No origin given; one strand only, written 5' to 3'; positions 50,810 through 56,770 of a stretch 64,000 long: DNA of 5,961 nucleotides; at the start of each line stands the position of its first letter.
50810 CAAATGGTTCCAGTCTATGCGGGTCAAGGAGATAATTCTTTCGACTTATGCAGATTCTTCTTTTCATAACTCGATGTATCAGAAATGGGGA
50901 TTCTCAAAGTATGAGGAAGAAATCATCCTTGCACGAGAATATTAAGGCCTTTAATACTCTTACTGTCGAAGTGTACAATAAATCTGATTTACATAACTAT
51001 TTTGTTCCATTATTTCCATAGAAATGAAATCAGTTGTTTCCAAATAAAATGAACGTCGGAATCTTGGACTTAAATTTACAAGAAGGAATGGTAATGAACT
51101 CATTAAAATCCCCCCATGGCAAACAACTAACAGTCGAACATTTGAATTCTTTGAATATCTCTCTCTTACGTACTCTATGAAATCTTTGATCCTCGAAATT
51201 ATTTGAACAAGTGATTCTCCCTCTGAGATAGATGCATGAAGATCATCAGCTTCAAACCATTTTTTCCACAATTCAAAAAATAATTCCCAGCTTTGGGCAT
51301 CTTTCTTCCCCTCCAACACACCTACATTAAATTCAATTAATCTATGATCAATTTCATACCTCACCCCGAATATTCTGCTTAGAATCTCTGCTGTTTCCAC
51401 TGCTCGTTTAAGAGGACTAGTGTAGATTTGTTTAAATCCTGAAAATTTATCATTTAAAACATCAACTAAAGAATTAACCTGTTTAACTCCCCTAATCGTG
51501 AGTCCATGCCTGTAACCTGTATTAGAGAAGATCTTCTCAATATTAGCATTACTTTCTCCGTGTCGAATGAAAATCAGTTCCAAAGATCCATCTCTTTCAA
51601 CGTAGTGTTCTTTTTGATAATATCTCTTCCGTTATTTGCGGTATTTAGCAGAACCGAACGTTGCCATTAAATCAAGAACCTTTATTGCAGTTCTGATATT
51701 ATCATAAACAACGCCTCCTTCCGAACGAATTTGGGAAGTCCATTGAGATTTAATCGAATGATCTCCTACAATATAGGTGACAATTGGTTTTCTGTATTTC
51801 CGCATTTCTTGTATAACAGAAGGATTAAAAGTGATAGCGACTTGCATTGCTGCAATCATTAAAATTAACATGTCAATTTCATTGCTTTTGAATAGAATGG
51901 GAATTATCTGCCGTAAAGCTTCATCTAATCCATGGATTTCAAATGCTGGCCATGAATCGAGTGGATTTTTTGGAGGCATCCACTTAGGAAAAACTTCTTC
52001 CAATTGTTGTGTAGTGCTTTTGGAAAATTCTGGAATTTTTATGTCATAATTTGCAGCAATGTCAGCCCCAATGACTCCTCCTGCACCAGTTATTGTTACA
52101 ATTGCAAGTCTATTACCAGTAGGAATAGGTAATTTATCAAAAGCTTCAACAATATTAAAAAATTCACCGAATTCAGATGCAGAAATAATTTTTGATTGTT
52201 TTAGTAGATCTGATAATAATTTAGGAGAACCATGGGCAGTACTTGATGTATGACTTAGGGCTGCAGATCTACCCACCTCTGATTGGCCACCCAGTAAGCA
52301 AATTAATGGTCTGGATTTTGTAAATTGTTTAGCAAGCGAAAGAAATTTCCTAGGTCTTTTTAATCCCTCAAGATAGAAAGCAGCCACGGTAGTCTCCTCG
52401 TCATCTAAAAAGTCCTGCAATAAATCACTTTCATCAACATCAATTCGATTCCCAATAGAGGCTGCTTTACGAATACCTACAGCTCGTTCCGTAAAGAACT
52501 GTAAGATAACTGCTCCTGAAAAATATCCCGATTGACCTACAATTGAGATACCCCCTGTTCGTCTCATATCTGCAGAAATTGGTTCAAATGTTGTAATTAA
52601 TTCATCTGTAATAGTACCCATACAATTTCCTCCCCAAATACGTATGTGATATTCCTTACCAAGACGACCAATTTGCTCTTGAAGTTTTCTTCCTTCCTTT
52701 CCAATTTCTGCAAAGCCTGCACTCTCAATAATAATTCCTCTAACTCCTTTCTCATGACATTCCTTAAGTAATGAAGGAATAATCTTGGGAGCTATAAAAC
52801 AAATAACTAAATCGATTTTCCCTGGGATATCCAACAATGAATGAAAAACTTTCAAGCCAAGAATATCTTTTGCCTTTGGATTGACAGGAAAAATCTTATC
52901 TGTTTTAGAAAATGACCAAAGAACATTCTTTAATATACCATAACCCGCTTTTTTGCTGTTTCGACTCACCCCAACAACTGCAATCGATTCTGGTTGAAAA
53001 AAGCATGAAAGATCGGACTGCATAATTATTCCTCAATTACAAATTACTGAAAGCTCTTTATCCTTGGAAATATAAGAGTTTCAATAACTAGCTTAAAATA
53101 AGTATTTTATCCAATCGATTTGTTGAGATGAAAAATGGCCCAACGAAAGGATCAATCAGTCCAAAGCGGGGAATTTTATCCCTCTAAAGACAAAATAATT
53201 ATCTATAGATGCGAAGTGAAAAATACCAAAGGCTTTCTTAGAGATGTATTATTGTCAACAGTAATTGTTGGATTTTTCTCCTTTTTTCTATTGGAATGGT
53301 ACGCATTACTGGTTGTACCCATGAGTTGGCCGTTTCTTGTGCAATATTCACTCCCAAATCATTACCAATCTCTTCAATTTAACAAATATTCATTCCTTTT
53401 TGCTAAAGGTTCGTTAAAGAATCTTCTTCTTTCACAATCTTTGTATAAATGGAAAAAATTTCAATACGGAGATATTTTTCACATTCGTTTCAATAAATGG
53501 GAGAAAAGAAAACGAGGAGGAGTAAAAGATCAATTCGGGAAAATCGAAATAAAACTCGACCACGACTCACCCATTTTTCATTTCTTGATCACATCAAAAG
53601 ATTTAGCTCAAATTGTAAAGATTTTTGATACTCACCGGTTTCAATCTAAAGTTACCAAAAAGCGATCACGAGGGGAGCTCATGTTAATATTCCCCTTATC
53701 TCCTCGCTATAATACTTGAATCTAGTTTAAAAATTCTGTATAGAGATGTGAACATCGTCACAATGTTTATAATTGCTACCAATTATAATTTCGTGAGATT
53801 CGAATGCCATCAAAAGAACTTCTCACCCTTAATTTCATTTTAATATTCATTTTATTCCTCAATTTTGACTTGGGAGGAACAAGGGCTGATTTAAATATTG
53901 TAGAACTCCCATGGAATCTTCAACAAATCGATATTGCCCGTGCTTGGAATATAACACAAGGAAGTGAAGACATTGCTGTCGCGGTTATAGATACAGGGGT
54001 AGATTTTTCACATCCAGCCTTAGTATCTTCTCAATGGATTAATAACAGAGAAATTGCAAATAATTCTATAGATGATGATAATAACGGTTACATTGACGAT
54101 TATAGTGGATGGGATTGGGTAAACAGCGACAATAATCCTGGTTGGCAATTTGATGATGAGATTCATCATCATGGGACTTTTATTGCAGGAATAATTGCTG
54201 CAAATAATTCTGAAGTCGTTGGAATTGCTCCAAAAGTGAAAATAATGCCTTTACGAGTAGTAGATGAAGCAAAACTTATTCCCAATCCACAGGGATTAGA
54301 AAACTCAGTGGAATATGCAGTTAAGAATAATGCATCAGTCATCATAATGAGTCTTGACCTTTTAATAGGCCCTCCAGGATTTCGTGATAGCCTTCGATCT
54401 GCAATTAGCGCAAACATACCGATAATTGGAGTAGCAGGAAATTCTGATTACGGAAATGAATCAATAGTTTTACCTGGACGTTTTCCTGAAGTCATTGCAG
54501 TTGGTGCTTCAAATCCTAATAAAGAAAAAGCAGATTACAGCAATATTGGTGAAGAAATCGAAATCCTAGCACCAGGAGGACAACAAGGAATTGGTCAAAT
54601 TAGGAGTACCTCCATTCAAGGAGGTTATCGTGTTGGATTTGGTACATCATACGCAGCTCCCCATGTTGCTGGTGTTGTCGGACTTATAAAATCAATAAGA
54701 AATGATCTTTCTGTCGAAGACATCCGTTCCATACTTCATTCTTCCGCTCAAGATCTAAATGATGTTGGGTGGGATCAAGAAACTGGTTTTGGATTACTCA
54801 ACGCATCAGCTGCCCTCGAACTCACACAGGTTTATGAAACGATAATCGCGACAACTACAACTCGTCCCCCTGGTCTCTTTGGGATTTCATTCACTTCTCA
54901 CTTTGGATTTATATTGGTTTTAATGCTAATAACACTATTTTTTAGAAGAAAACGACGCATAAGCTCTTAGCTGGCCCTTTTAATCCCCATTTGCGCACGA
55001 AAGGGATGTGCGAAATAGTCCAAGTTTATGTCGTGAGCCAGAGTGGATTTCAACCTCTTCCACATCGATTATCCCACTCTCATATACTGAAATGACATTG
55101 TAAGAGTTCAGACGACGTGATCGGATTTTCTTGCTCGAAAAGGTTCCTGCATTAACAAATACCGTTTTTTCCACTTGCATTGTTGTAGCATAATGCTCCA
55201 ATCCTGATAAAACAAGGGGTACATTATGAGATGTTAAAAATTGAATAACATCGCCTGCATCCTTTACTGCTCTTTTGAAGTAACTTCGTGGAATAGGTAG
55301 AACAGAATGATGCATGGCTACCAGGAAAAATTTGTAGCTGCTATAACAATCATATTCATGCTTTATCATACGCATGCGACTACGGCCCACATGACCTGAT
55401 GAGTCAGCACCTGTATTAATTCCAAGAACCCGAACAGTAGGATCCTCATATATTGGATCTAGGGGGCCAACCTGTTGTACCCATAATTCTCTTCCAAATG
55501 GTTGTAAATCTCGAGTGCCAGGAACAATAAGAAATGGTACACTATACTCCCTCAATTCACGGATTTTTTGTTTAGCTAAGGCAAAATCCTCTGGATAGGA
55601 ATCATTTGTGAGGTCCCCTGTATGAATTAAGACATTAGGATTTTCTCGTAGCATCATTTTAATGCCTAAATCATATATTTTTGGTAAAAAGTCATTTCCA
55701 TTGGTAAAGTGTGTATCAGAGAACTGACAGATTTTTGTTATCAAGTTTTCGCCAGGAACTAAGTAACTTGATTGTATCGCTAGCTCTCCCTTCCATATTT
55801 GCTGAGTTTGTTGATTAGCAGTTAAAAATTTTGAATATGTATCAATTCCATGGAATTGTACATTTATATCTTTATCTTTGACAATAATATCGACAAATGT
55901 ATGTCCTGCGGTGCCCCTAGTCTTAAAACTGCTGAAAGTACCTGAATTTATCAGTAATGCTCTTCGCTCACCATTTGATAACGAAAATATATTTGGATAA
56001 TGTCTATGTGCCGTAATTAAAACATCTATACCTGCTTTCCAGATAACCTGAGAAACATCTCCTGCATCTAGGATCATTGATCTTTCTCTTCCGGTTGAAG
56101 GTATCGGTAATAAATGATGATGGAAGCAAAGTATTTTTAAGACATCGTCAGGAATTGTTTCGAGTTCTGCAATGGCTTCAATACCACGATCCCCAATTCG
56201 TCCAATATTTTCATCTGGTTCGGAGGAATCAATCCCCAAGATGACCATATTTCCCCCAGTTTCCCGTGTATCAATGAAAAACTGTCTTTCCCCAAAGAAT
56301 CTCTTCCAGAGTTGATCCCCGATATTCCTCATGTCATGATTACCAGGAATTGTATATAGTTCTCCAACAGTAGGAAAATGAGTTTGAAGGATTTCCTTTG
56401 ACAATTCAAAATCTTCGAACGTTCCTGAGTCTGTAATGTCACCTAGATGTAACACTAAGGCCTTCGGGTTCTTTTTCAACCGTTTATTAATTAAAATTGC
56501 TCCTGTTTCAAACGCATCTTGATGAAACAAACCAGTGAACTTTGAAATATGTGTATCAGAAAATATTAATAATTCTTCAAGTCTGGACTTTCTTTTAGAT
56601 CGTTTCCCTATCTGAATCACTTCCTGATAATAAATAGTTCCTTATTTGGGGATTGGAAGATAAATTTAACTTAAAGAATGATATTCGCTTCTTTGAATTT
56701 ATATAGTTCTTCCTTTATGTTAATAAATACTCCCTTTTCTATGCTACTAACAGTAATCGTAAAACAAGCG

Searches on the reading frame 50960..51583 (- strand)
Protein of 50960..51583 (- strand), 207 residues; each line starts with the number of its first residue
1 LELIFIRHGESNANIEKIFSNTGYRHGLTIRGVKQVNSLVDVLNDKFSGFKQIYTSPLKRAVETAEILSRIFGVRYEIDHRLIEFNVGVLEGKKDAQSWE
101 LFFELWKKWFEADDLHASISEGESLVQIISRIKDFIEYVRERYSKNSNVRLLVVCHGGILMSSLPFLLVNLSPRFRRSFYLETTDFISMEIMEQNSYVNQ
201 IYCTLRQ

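Call 14: search_protein_families(library=pfam, proteins=[window:50960-51583:-], max_evalue=0.001)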
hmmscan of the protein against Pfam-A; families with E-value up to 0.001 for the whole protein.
window:50960-51583:- (207 aa): 1 family
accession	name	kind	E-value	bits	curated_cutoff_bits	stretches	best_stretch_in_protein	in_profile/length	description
PF00300.27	His_Phos_1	-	2.4e-34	119.1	21.7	1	3-199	1-189/194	Histidine phosphatase superfamily (branch 1)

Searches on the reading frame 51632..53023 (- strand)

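Call 15: search_protein_families(library=pfam, proteins=[window:51632-53023:-], max_evalue=0.001)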
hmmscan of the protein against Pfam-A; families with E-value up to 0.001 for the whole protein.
window:51632-53023:- (463 aa): 3 families
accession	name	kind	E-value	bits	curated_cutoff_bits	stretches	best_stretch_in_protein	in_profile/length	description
PF13607.11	Succ_CoA_lig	-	1.7e-34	119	27.4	1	157-295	2-138/138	Succinyl-CoA ligase like flavodoxin domain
PF13380.12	CoA_binding_2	-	1.5e-22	80.6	22.8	1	13-138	2-114/116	CoA binding domain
PF02629.25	CoA_binding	-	4.4e-09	37.4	22.3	1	10-101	2-95/97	CoA binding domain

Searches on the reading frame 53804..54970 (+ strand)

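Call 15: search_protein_families(library=pfam, proteins=[window:53804-54970:+], max_evalue=0.001)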
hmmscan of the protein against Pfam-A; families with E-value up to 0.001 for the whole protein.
window:53804-54970:+ (388 aa): 1 family
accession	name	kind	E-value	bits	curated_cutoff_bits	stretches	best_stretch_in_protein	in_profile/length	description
PF00082.27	Peptidase_S8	-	3.9e-44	151.5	21.8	1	56-330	3-288/288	Subtilase family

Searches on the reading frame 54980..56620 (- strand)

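Call 15: search_protein_families(library=pfam, proteins=[window:54980-56620:-], max_evalue=0.001)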
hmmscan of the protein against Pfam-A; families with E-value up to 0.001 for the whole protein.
window:54980-56620:- (546 aa): 2 families
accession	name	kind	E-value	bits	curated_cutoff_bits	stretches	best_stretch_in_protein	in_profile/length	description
PF00149.33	Metallophos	-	1e-18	68.9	21.5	2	18-208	4-190/191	Calcineurin-like phosphoesterase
PF12850.12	Metallophos_2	-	4.9e-12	46.5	27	2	296-501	2-142/154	Calcineurin-like phosphoesterase superfamily domain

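Call 64: search_protein_families(library=padloc, proteins=[window:54980-56620:-], max_evalue=0.00001)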
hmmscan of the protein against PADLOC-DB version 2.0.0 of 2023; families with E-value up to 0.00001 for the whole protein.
window:54980-56620:- (546 aa): 0 families
